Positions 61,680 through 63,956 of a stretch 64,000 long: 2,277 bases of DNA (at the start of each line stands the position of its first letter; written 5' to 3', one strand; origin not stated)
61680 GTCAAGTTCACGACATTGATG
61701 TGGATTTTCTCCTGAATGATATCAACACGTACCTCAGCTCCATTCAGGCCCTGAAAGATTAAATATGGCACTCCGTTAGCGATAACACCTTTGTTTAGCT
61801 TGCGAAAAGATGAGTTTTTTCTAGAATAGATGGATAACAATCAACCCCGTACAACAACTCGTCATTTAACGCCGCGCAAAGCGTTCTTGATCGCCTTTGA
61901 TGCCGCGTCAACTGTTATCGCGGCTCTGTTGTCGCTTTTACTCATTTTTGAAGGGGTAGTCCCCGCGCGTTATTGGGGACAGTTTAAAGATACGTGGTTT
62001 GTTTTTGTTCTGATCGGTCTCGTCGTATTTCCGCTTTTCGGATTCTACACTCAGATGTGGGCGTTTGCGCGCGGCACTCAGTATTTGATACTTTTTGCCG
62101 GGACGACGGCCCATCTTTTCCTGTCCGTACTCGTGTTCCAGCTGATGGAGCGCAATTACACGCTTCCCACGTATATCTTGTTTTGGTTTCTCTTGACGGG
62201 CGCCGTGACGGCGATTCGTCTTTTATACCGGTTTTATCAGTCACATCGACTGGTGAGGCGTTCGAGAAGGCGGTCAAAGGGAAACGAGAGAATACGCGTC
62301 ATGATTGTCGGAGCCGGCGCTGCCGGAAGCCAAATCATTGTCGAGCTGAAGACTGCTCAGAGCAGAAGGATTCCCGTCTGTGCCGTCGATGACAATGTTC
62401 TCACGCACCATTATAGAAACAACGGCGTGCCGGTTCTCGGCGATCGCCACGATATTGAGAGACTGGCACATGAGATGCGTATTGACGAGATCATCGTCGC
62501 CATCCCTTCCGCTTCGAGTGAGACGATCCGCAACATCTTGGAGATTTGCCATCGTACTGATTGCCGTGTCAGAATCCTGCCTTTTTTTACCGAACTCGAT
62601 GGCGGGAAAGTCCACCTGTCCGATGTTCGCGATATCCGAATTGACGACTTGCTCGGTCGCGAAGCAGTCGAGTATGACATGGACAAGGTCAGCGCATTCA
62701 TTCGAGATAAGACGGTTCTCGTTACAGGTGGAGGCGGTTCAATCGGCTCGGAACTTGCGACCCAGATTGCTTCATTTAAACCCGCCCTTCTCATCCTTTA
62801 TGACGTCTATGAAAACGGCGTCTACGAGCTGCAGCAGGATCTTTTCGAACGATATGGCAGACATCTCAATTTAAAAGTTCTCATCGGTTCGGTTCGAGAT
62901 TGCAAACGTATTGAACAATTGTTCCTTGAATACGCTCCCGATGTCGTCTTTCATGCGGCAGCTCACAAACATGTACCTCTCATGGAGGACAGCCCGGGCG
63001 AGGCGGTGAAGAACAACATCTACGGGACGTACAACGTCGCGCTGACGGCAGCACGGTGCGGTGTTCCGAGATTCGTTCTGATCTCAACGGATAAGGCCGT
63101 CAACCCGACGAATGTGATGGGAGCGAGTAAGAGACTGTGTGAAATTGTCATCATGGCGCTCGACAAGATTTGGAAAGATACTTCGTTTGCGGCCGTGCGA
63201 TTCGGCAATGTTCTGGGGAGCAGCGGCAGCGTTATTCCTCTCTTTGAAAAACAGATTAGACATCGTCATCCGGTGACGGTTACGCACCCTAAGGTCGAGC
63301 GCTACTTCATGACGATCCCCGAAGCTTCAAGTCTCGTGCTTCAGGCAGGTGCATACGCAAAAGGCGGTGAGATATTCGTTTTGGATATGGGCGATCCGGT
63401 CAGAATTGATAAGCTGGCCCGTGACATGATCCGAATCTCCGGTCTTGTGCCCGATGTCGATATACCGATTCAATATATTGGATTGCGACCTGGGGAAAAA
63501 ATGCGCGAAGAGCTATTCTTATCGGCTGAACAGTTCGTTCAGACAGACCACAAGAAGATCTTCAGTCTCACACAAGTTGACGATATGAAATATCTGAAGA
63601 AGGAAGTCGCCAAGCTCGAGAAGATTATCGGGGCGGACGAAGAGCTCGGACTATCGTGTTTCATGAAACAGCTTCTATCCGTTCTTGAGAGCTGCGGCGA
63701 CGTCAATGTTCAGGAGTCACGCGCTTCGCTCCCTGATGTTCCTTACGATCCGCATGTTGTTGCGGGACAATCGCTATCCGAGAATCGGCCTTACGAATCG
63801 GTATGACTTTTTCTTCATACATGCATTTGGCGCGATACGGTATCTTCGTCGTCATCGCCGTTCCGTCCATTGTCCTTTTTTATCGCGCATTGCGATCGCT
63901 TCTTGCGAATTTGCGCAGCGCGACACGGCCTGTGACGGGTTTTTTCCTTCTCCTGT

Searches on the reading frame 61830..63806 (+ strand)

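Call 45: search_protein_families(library=pfam, proteins=[window:61830-63806:+], max_evalue=0.00001)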
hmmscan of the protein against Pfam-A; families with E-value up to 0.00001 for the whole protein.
window:61830-63806:+ (658 aa): 6 families
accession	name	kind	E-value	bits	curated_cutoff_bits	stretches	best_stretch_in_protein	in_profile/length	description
PF02719.21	Polysacc_synt_2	-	6.1e-115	383.9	20.2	1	296-580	1-291/293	Polysaccharide biosynthesis protein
PF01370.27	Epimerase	-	4.6e-19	69.2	20.9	1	296-504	1-222/240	NAD dependent epimerase/dehydratase family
PF13727.12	CoA_binding_3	-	2.4e-16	60.7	25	1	69-251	2-175/175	CoA-binding domain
PF16363.11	GDP_Man_Dehyd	-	1.7e-13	51.2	27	1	297-421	1-130/332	GDP-mannose 4,6 dehydratase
PF04321.23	RmlD_sub_bind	-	4.6e-12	46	27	1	295-485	2-176/287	RmlD substrate binding domain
PF01073.25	3Beta_HSD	-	4.9e-08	32.8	22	1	297-426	1-122/280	3-beta hydroxysteroid dehydrogenase/isomerase family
